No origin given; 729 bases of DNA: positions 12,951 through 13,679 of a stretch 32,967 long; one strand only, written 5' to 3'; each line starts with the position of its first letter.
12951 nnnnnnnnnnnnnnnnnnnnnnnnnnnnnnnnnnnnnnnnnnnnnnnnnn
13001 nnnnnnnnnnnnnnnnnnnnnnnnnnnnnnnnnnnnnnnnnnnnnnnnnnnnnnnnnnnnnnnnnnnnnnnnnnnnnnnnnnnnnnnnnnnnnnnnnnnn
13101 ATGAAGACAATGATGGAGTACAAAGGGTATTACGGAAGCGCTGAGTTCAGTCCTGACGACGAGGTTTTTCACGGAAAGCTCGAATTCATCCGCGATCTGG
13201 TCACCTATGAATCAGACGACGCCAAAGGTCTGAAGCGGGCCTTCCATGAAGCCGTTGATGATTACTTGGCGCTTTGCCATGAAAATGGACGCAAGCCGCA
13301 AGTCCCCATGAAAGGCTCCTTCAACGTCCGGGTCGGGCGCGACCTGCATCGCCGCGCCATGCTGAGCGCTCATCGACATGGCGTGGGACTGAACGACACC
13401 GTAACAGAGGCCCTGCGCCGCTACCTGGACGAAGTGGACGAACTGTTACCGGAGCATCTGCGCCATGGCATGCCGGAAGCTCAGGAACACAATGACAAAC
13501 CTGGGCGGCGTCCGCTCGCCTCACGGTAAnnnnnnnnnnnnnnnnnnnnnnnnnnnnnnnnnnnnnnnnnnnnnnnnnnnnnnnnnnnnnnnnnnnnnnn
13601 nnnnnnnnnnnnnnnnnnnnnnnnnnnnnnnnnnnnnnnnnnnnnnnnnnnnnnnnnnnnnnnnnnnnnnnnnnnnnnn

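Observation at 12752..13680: hicAB-2 cassette bracketed by ~80-bp direct repeats; the second repeat is fused to an orphan portal-gene fragment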

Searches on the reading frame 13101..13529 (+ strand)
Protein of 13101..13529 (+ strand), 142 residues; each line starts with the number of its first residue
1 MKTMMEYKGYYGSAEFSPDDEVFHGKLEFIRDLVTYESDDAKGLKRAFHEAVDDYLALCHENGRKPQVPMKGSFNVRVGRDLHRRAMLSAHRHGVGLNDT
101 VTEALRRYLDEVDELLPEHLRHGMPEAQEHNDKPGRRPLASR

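Call 16: search_protein_families(library=pfam, proteins=[window:13101-13529:+], max_evalue=0.01)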
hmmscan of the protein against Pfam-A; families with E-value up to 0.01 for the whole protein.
window:13101-13529:+ (142 aa): 1 family
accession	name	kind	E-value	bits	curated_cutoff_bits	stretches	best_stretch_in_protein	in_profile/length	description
PF05534.18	HicB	-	4e-14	52.7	21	1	55-105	1-51/51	HicB family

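Call 18: find_encoding_contigs(protein=window:13101-13529:+, flank=10000, max_places=10)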
Protein window:13101-13529:+ (142 aa): 15 contigs read that carry it; 8 places shown.
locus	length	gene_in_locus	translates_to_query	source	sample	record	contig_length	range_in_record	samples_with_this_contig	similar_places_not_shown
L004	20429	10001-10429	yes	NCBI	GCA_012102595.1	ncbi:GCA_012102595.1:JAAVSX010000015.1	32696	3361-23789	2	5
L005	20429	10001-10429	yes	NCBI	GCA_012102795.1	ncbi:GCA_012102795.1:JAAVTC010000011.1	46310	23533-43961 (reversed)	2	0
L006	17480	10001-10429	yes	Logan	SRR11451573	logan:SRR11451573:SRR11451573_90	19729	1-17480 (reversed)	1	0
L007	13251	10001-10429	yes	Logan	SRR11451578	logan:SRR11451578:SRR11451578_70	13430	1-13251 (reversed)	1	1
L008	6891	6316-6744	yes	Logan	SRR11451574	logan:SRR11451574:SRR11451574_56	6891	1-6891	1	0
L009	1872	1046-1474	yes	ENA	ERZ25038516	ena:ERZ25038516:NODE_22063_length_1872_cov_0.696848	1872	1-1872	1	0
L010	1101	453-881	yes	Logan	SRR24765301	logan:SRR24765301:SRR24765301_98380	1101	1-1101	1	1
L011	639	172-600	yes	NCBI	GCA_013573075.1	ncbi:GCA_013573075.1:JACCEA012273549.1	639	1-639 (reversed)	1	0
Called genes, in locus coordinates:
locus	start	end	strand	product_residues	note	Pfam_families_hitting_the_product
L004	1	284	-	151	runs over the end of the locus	PF05069:Phage_tail_S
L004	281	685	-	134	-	PF06891:P2_Phage_GpR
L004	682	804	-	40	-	-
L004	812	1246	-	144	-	-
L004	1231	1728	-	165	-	PF00959:Phage_lysozyme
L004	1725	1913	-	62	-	-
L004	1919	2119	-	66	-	PF05489:Phage_tail_X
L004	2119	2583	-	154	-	PF05926:Phage_GPL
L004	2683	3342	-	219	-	PF05944:Phage_term_smal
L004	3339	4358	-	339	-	PF05125:Phage_cap_P2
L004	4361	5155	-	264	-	PF05929:Phage_GPO_N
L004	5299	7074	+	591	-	PF06056:Terminase_5, PF03237:Terminase_6N, PF17289:Terminase_6C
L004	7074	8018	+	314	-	PF04860:Phage_portal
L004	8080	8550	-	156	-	PF15919:HicB_lk_antitox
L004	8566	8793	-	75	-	PF07927:HicA_toxin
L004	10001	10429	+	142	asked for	PF05534:HicB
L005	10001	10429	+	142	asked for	PF05534:HicB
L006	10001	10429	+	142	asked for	PF05534:HicB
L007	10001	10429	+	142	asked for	PF05534:HicB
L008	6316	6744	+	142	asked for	PF05534:HicB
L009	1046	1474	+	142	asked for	PF05534:HicB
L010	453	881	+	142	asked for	PF05534:HicB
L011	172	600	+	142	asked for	PF05534:HicB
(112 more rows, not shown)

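Call 27: find_homologous_proteins(query=window:13101-13529:+, max_evalue=1e-10)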
Query window:13101-13529:+ (142 aa): 3372 proteins with E <= 1e-10 among 3397 candidates; the best 120 are listed.
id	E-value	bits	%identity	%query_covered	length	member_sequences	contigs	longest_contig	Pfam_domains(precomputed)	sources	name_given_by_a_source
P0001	1.3e-89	316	99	100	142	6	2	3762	PF05534.19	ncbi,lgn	-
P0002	7.0e-50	187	74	81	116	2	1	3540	PF05534.19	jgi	jgi:predicted HicB family RNase H-like nuclease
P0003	1.8e-49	186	73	81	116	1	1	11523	PF05534.19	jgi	jgi:predicted HicB family RNase H-like nuclease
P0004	1.8e-49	186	73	81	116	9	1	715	PF05534.19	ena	-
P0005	2.4e-49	185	76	77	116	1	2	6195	PF05534.19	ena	-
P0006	4.4e-49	184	73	81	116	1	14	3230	PF05534.19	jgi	jgi:predicted HicB family RNase H-like nuclease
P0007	7.9e-49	184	71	81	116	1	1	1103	PF05534.19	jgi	jgi:predicted HicB family RNase H-like nuclease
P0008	8.0e-49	184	71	81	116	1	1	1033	PF05534.19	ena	-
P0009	8.3e-49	184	72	81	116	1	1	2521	PF05534.19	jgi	jgi:predicted HicB family RNase H-like nuclease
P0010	9.0e-49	183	73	80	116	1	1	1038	PF05534.19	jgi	jgi:predicted HicB family RNase H-like nuclease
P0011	9.8e-49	183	73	81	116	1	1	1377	PF05534.19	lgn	-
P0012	1.1e-48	183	71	81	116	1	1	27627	PF05534.19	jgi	-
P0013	2.0e-48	182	70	81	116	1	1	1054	PF05534.19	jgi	jgi:predicted HicB family RNase H-like nuclease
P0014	2.2e-48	182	75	80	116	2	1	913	PF05534.19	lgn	-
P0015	2.3e-48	182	75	80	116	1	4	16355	PF05534.19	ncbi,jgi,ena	jgi:predicted HicB family RNase H-like nuclease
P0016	3.1e-48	182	71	81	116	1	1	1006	PF05534.19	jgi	jgi:predicted HicB family RNase H-like nuclease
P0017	3.3e-48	182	72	77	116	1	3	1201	PF05534.19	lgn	-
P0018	4.0e-48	181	69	81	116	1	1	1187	PF05534.19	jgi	-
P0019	5.0e-48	181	70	81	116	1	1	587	PF05534.19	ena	-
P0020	5.5e-48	181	70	81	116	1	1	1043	PF05534.19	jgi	jgi:predicted HicB family RNase H-like nuclease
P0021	5.9e-48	181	71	81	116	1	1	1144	PF05534.19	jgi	jgi:predicted HicB family RNase H-like nuclease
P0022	7.5e-48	180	75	77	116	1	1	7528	PF05534.19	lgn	-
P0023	8.0e-48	180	72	81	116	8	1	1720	PF05534.19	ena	-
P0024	9.2e-48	180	69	82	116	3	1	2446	PF05534.19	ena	-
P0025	9.3e-48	180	70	81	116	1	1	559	PF05534.19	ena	-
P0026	1.0e-47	180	71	81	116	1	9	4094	PF05534.19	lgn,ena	-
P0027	1.1e-47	180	70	81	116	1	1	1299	PF05534.19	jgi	jgi:predicted HicB family RNase H-like nuclease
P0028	1.3e-47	180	70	81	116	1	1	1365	PF05534.19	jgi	jgi:predicted HicB family RNase H-like nuclease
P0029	1.7e-47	179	71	78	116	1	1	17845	PF05534.19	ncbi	-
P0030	1.7e-47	179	72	80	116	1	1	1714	PF05534.19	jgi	jgi:predicted HicB family RNase H-like nuclease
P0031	1.9e-47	179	70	81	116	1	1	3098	PF05534.19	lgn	-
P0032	2.3e-47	179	71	81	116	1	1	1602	PF05534.19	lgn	-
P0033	2.6e-47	179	72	81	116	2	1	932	PF05534.19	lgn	-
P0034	2.7e-47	179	74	77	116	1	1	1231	PF05534.19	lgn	-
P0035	2.9e-47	179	70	81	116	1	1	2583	PF05534.19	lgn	-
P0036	3.0e-47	178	72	80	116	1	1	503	PF05534.19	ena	-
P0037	3.1e-47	178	73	80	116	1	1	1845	PF05534.19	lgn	-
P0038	3.3e-47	178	70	81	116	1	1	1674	PF05534.19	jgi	jgi:predicted HicB family RNase H-like nuclease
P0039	3.4e-47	178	71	81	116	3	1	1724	PF05534.19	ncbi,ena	-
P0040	3.4e-47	178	70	81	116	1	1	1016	PF05534.19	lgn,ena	-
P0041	3.5e-47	178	69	81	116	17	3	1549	PF05534.19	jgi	jgi:predicted HicB family RNase H-like nuclease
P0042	3.5e-47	178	71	80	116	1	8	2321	PF05534.19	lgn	-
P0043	3.6e-47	178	70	81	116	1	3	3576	PF05534.19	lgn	-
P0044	4.0e-47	178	72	77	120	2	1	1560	PF05534.19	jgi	jgi:predicted HicB family RNase H-like nuclease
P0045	4.1e-47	178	73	77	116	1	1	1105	PF05534.19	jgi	jgi:predicted HicB family RNase H-like nuclease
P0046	4.3e-47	178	70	81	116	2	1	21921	PF05534.19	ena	-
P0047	5.0e-47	178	74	77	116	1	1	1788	PF05534.19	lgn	-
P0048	5.1e-47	178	70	81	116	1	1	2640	PF05534.19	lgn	-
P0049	6.9e-47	177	74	77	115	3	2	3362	PF05534.19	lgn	-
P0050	7.6e-47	177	73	77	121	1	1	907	PF05534.19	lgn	-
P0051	8.8e-47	177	73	80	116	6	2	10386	PF05534.19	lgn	-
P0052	8.9e-47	177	70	81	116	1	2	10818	PF05534.19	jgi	jgi:predicted HicB family RNase H-like nuclease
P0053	9.1e-47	177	69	81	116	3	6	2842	PF05534.19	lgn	-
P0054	9.1e-47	177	75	77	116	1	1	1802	PF05534.19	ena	-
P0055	1.0e-46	177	70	81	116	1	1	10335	PF05534.19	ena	-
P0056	1.4e-46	176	72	77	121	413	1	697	PF05534.19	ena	-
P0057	1.4e-46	176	70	80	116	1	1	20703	PF05534.19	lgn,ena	-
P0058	1.4e-46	176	70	81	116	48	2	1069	PF05534.19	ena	-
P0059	1.5e-46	176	71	80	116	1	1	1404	PF05534.19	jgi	jgi:predicted HicB family RNase H-like nuclease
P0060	1.5e-46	176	68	81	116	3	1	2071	PF05534.19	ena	-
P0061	1.5e-46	176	73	77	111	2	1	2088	PF05534.19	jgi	jgi:predicted HicB family RNase H-like nuclease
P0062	1.6e-46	176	72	80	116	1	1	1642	PF05534.19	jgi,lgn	jgi:predicted HicB family RNase H-like nuclease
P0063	1.6e-46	176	69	81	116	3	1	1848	PF05534.19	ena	-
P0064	1.9e-46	176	75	77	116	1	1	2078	PF05534.19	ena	-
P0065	2.0e-46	176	72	80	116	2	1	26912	PF05534.19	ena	-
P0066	2.1e-46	176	72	80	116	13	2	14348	PF05534.19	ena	-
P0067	2.3e-46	176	70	81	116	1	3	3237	PF05534.19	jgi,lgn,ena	-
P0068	2.7e-46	175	70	81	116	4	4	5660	PF05534.19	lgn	-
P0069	3.0e-46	175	69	80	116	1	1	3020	PF05534.19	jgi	jgi:predicted HicB family RNase H-like nuclease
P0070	3.0e-46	175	69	81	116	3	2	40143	PF05534.19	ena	-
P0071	3.2e-46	175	73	77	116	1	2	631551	PF05534.19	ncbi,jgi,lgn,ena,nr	ncbi:MAG TPA: type II toxin-antitoxin system HicB family antitoxin [Azospirillaceae bacterium]|nr:ty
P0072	3.4e-46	175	73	77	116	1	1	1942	PF05534.19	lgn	-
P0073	4.6e-46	175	73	80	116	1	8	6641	PF05534.19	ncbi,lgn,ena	-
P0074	5.3e-46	174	75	77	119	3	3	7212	PF05534.19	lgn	-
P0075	5.5e-46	174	73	77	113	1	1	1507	PF05534.19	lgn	-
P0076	6.6e-46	174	69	81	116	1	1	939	PF05534.19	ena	-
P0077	7.2e-46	174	70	80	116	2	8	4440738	PF05534.19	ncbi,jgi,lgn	jgi:predicted HicB family RNase H-like nuclease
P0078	8.8e-46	174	71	80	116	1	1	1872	PF05534.19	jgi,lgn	jgi:predicted HicB family RNase H-like nuclease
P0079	8.9e-46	174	72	77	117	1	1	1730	PF05534.19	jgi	jgi:predicted HicB family RNase H-like nuclease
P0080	8.9e-46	174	74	77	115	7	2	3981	PF05534.19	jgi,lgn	jgi:predicted HicB family RNase H-like nuclease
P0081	1.0e-45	173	71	80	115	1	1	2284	PF05534.19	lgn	-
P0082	1.2e-45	173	70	80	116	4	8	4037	PF05534.19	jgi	jgi:predicted HicB family RNase H-like nuclease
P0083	1.2e-45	173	69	80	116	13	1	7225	PF05534.19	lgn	-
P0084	1.3e-45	173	70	80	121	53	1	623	PF05534.19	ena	-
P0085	1.3e-45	173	69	81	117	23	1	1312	PF05534.19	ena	-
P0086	1.4e-45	173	71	77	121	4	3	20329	PF05534.19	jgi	-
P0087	1.4e-45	173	73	77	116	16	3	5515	PF05534.19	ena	-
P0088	1.4e-45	173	71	80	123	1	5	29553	PF05534.19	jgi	jgi:predicted HicB family RNase H-like nuclease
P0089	1.4e-45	173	71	80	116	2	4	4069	PF05534.19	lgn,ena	-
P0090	1.4e-45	173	70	77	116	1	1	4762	PF05534.19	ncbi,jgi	jgi:predicted HicB family RNase H-like nuclease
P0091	1.5e-45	173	70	80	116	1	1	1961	PF05534.19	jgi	jgi:predicted HicB family RNase H-like nuclease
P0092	1.5e-45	173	73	77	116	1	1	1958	PF05534.19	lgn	-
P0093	1.5e-45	173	71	77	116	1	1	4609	PF05534.19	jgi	jgi:predicted HicB family RNase H-like nuclease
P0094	1.5e-45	173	71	77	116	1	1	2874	PF05534.19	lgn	-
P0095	1.5e-45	173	70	81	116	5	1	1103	PF05534.19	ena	-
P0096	1.6e-45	173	68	80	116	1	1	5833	PF05534.19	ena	-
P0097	1.8e-45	173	71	80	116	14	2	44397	PF05534.19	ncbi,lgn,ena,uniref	ncbi:type II toxin-antitoxin system HicB family antitoxin (plasmid) [Tistrella mobilis]|uniref:type 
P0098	2.0e-45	173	69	80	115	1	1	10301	PF05534.19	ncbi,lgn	-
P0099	2.2e-45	172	68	82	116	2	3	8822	PF05534.19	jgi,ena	-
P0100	2.2e-45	172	71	80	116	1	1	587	PF05534.19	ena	-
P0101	2.5e-45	172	69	77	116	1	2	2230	PF05534.19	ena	-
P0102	2.7e-45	172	70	80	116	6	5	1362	PF05534.19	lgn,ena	-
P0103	2.8e-45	172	72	77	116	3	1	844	PF05534.19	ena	-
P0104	3.0e-45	172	70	80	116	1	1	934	PF05534.19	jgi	jgi:predicted HicB family RNase H-like nuclease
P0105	3.0e-45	172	73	75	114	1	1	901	PF05534.19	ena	-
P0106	3.2e-45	172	70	80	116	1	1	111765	PF05534.19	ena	-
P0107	3.4e-45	172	68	81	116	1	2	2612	PF05534.19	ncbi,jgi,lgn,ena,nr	ncbi:MAG TPA: type II toxin-antitoxin system HicB family antitoxin [Aggregatilineales bacterium]|nr:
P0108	3.4e-45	172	69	80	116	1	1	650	PF05534.19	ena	-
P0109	3.4e-45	172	72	77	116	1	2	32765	PF05534.19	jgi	-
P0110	3.5e-45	172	70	81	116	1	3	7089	PF05534.19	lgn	-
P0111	3.6e-45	172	68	80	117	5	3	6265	PF05534.19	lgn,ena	-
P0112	3.9e-45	172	58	94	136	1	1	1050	PF05534.19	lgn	-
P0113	4.1e-45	172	73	77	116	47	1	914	PF05534.19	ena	-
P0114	4.1e-45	172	70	80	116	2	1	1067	PF05534.19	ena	-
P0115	4.4e-45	171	72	80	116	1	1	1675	PF05534.19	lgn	-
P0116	4.7e-45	171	71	80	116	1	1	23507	PF05534.19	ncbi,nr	ncbi:MAG: type II toxin-antitoxin system HicB family antitoxin [Rhodospirillaceae bacterium]|nr:type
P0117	4.7e-45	171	69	80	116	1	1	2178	PF05534.19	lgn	-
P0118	4.9e-45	171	71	77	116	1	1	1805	PF05534.19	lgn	-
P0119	5.0e-45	171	71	77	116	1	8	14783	PF05534.19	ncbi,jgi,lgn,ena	jgi:predicted HicB family RNase H-like nuclease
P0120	5.3e-45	171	69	80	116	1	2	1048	PF05534.19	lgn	-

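Call 28: find_encoding_contigs(protein=P0005, flank=2000, max_places=4)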
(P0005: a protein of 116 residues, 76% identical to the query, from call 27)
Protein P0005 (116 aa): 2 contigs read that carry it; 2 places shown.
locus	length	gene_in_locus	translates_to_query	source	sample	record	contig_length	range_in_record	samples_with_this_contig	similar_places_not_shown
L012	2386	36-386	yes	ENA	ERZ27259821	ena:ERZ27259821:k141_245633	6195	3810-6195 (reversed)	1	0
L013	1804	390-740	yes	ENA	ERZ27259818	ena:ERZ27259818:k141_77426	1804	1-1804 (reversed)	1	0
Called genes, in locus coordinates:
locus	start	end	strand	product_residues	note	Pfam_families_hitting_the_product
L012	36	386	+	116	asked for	PF05534:HicB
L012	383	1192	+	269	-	PF00106:adh_short, PF08659:KR (faint), PF13561:adh_short_C2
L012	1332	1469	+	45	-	-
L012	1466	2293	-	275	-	PF05175:MTS, PF13489:Methyltransf_23, PF05401:NodS (weak), PF01209:Ubie_methyltran, PF13649:Methyltransf_25, PF13847:Methyltransf_31, PF08241:Methyltransf_11, PF08242:Methyltransf_12, +1 more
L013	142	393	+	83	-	PF07927:HicA_toxin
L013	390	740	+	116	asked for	PF05534:HicB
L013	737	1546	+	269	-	PF00106:adh_short, PF08659:KR (weak), PF13561:adh_short_C2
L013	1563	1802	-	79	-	?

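Call 29: find_encoding_contigs(protein=P0015, flank=2000, max_places=4)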
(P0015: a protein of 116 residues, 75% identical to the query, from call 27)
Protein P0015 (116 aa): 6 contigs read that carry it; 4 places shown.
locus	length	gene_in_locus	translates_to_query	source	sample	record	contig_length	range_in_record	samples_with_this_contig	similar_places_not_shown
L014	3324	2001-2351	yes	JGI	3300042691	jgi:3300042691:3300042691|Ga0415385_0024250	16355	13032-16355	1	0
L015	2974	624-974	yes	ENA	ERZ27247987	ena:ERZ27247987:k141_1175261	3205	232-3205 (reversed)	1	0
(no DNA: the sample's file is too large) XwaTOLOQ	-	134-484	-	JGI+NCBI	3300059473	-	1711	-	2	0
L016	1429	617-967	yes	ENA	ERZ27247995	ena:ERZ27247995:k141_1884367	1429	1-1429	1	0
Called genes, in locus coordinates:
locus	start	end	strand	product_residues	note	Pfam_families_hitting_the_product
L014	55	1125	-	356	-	PF13384:HTH_23 (weak), PF13518:HTH_28, PF13551:HTH_29, PF13565:HTH_32, PF00665:rve, PF13683:rve_3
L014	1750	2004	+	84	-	PF07927:HicA_toxin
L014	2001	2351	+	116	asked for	PF05534:HicB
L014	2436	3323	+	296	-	?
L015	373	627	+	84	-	PF07927:HicA_toxin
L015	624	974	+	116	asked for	PF05534:HicB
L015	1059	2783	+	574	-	PF00920:ILVD_EDD_N, PF24877:ILV_EDD_C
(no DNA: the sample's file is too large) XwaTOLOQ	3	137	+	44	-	?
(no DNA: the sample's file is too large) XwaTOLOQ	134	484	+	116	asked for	PF05534:HicB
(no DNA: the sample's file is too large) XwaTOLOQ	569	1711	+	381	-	?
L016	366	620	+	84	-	PF07927:HicA_toxin (weak)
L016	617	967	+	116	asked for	PF05534:HicB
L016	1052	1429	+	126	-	?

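Call 30: find_encoding_contigs(protein=P0002, flank=2000, max_places=4)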
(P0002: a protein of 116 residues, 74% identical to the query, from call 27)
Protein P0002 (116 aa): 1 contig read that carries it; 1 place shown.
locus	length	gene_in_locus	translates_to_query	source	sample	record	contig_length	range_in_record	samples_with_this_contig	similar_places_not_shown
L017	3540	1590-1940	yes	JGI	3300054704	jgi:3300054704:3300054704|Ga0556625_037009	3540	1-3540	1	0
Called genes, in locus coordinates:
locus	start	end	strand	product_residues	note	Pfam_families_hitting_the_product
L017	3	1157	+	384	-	?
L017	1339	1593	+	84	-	PF07927:HicA_toxin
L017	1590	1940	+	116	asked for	PF05534:HicB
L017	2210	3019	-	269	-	PF13340:DUF4096, PF01609:DDE_Tnp_1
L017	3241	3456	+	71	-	PF01381:HTH_3 (weak), PF13560:HTH_31 (weak)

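Call 72: search_solved_structures(query=window:13101-13529:+, max_evalue=0.01)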
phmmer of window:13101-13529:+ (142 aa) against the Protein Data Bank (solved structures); distinct sequences matched with E-value up to 0.01: 0.

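Call 74: search_solved_structures(query=A3, max_evalue=1)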
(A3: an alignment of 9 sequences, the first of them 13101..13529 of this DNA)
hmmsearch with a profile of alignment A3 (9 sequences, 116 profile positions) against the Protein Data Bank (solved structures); distinct sequences matched with E-value up to 1: 8.
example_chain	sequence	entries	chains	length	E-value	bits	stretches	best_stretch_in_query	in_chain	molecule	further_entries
9kkd_A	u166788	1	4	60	0.0024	21.2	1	73-114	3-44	Ribbon-helix-helix protein, CopG family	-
2k9i_A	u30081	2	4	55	0.037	17.4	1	76-114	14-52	Uncharacterized protein ORF56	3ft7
2kel_A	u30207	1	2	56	0.14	15.6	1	70-112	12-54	Uncharacterized protein 56B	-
6nk8_A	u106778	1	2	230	0.43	13.9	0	21-58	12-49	Class 2 OLD family nuclease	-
2bnw_A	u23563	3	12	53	0.74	13.2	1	71-110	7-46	ORF OMEGA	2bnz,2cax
3ahm_A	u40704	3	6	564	0.75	13.2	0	45-68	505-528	Oligopeptidase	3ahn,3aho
1irq_A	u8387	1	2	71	0.78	13.1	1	70-110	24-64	omega transcriptional repressor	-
9mg8_A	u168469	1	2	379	0.79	13.1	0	20-54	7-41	b-iTHR-110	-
